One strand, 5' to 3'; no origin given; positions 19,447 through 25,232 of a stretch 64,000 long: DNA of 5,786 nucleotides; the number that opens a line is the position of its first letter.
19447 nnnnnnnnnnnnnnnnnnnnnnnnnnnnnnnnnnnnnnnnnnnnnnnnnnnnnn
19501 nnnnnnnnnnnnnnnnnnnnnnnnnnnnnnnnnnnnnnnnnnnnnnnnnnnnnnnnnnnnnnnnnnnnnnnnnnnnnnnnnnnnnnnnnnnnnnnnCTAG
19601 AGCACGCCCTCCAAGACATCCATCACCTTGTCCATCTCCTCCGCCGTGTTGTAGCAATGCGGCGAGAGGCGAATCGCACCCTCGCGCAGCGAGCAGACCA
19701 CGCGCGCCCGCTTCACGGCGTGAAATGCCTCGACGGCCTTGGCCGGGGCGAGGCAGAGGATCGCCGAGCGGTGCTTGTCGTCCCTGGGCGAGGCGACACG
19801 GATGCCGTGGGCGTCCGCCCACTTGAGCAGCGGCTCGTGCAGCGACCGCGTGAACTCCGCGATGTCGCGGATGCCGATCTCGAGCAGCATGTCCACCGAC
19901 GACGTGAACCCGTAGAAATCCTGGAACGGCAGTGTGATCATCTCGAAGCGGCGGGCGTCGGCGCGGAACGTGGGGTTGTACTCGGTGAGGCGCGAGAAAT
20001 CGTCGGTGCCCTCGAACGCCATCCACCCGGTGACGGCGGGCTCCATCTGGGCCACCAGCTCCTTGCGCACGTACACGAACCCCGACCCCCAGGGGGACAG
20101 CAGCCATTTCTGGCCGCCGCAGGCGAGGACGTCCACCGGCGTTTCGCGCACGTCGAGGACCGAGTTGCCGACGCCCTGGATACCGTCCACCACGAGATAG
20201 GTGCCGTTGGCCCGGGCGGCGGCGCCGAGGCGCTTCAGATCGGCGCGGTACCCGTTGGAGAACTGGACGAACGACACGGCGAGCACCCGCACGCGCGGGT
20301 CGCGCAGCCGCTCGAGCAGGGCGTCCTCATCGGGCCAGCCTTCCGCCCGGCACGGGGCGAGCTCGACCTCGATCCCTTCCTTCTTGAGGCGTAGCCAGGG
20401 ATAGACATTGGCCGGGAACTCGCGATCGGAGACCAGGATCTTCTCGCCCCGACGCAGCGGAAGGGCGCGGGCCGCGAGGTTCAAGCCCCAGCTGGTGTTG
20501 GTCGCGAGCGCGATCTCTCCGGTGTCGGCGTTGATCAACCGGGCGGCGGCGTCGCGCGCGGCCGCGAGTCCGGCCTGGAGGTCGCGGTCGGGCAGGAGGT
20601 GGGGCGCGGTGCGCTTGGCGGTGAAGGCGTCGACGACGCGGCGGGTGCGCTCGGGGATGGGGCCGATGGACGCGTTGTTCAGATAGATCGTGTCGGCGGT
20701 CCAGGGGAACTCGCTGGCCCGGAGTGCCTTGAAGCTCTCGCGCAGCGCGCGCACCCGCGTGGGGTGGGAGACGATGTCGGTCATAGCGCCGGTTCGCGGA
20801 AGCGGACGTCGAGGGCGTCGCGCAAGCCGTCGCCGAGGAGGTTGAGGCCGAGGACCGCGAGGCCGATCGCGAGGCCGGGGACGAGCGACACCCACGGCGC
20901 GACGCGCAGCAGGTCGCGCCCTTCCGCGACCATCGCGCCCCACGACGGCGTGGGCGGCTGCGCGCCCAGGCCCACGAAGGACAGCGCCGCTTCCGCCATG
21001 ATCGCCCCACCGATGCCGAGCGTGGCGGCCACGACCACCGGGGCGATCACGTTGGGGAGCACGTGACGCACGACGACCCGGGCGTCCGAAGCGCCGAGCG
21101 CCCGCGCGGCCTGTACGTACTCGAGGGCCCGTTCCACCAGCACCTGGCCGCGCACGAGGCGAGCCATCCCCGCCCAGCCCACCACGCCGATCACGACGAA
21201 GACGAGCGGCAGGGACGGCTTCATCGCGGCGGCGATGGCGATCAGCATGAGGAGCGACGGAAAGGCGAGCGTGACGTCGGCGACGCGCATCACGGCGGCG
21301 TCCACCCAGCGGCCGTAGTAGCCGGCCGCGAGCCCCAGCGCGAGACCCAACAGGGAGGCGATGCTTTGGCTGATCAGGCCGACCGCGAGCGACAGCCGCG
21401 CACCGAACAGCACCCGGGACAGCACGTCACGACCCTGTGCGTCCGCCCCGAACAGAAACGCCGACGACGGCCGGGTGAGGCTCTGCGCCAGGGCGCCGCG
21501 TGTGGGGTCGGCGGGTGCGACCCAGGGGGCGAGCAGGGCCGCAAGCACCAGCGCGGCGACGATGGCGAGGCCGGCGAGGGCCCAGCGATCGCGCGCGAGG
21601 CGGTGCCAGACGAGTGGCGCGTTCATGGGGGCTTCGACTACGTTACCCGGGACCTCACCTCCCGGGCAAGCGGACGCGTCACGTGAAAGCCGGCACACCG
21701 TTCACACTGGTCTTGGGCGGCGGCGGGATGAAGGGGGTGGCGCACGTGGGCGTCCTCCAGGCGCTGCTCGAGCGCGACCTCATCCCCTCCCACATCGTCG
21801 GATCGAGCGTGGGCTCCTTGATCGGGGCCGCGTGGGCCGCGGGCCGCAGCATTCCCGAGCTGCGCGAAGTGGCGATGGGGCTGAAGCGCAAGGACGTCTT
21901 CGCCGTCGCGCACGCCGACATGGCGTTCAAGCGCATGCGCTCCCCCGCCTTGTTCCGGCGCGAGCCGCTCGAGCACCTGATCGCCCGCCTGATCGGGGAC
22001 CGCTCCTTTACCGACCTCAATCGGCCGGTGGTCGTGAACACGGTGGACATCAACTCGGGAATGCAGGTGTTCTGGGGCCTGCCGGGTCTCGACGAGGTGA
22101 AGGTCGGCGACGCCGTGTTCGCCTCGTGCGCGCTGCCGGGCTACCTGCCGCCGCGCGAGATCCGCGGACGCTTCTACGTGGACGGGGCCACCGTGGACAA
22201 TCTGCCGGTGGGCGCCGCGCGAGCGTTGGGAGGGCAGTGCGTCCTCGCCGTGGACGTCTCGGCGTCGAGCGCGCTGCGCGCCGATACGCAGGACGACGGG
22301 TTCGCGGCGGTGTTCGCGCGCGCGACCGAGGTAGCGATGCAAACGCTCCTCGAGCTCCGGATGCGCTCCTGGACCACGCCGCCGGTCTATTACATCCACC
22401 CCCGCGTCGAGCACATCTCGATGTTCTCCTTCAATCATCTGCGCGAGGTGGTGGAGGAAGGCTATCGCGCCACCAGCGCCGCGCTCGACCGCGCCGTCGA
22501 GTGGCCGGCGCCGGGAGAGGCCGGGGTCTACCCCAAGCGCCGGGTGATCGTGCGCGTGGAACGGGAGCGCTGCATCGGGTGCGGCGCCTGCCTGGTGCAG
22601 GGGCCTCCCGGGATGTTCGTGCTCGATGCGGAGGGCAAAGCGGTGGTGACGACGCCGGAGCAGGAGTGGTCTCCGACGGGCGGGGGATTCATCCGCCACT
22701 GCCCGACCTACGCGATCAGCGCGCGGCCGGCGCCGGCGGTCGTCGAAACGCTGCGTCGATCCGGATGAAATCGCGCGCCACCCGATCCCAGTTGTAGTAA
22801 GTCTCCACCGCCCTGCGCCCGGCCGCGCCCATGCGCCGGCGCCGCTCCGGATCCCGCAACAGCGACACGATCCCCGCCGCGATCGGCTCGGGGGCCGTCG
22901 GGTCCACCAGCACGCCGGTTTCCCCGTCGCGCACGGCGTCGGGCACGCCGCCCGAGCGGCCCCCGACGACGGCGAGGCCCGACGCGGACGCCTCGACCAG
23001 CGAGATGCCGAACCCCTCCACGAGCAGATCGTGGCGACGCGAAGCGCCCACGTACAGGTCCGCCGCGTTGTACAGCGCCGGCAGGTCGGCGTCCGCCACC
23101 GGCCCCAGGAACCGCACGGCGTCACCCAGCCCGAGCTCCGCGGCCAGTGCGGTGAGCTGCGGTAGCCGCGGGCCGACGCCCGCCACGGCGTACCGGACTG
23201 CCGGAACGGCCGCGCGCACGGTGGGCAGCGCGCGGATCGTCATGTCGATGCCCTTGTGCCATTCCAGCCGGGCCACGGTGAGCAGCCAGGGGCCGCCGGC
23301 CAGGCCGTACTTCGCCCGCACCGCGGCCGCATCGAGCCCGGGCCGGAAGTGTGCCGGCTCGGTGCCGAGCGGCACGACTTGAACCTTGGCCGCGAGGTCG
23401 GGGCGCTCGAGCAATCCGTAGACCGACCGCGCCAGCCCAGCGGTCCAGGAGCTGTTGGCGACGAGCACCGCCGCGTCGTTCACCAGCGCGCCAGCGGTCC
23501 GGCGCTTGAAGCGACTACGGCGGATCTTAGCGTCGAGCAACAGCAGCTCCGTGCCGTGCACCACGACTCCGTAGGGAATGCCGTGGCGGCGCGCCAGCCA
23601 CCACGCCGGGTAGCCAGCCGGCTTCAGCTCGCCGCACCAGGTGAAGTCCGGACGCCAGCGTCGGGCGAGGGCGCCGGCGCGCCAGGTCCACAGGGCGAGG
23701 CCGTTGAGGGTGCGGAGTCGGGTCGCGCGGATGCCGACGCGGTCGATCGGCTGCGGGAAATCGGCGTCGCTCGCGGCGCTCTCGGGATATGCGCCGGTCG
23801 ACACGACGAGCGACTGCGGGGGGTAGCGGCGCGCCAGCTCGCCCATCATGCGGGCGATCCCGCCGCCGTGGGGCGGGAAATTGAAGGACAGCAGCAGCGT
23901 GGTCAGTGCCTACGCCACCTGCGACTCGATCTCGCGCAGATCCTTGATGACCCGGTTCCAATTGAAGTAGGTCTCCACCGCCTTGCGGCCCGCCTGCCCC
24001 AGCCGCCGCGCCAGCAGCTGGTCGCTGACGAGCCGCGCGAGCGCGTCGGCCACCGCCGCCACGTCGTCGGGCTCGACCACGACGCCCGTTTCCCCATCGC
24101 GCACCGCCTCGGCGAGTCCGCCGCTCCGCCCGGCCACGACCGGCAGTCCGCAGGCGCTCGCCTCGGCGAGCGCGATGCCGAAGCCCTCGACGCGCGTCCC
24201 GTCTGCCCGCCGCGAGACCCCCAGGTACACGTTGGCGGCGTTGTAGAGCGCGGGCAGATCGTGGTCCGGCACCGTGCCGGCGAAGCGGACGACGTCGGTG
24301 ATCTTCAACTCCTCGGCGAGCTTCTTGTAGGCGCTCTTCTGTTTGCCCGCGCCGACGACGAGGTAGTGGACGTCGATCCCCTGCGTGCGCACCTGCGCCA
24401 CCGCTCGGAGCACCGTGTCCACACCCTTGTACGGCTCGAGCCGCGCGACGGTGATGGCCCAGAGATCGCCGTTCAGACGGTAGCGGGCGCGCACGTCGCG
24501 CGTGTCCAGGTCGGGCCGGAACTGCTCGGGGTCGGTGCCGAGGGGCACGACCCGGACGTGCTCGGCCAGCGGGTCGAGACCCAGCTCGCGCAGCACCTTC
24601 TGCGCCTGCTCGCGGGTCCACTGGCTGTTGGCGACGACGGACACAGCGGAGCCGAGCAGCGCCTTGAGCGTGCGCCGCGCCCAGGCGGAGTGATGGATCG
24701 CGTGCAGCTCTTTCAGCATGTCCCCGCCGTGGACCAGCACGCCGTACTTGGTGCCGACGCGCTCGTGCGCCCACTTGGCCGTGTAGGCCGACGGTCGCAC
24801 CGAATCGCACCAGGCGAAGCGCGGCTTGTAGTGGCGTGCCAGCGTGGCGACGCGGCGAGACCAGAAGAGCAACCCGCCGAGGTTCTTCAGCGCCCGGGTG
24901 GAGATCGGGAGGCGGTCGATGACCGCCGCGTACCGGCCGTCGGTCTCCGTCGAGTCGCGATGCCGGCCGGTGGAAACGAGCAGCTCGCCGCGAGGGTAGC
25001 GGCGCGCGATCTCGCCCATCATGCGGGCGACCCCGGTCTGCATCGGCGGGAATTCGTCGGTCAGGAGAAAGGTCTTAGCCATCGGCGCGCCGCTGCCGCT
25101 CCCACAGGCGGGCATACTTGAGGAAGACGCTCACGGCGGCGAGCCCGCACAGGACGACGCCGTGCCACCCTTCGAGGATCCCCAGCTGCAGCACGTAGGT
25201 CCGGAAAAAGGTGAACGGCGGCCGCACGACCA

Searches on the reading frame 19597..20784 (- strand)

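Call 9: search_protein_families(library=pfam, proteins=[window:19597-20784:-], max_evalue=0.001)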
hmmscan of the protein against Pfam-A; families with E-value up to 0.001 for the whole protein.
window:19597-20784:- (395 aa): 2 families
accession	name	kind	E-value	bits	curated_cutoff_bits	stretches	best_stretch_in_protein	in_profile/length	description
PF00266.25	Aminotran_5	-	6.6e-42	144.2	21.5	1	69-347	41-316/371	Aminotransferase class-V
PF22580.2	KYNU_C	-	3.4e-07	30.6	27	1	312-391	9-90/90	Kynureninase C-terminal domain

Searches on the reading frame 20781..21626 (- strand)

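Call 9: search_protein_families(library=pfam, proteins=[window:20781-21626:-], max_evalue=0.001)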
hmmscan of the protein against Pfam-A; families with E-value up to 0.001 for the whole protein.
window:20781-21626:- (281 aa): 2 families
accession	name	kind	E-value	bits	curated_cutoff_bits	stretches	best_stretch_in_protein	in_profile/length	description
PF00528.27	BPD_transp_1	-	5.7e-33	114.6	26.4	1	94-277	1-183/184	Binding-protein-dependent transport system inner membrane component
PF12911.12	OppC_N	-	8.8e-11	42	23.9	1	6-46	6-46/53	N-terminal TM domain of oligopeptide transport permease C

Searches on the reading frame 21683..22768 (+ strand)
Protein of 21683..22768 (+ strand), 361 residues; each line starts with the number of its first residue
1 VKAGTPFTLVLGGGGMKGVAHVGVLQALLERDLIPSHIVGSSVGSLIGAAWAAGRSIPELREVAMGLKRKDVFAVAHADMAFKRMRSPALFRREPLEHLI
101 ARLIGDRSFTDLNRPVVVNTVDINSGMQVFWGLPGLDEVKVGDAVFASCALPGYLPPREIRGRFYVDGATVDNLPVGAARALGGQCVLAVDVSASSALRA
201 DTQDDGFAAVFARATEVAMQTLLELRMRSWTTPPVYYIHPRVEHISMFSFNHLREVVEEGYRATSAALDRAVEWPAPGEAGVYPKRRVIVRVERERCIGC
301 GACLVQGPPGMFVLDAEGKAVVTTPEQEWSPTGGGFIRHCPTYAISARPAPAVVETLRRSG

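Call 9: search_protein_families(library=pfam, proteins=[window:21683-22768:+], max_evalue=0.001)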
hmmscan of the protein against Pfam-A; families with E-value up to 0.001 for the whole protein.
window:21683-22768:+ (361 aa): 2 families
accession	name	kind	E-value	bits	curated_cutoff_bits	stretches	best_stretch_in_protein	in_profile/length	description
PF01734.28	Patatin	-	5e-34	118.6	27.7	1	9-179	1-190/191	Patatin-like phospholipase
PF13459.11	Fer4_15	-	3e-06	28.3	22.4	1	290-326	1-36/66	4Fe-4S single cluster domain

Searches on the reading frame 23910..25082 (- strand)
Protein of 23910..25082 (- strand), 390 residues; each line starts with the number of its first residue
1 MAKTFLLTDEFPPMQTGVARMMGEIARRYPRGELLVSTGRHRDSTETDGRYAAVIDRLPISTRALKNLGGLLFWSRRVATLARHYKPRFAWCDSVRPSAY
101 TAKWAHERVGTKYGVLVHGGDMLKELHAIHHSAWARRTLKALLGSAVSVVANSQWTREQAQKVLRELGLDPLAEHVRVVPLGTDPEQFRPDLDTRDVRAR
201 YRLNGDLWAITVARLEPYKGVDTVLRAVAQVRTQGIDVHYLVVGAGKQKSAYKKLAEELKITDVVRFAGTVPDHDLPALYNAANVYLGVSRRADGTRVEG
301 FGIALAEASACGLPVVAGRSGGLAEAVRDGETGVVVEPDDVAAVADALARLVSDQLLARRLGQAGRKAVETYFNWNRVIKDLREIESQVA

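Call 9: search_protein_families(library=pfam, proteins=[window:23910-25082:-], max_evalue=0.001)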
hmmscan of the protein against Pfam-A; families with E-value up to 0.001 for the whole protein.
window:23910-25082:- (390 aa): 5 families
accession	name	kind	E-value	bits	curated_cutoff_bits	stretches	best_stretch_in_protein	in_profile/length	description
PF00534.26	Glycos_transf_1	-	3.8e-43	147.4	26.4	1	205-367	14-171/172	Glycosyl transferases group 1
PF13692.12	Glyco_trans_1_4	-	4.3e-34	118.2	27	1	210-354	5-142/142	Glycosyl transferases group 1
PF13524.12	Glyco_trans_1_2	-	1.2e-14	54.9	25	1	236-382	13-142/144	Glycosyl transferase-like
PF20706.3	GT4-conflict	-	3.5e-12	46.4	26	1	177-382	166-385/385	Family 4 Glycosyltransferase in conflict systems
PF13439.12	Glyco_transf_4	-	7e-07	29.9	28.5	1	17-186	3-169/170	Glycosyltransferase Family 4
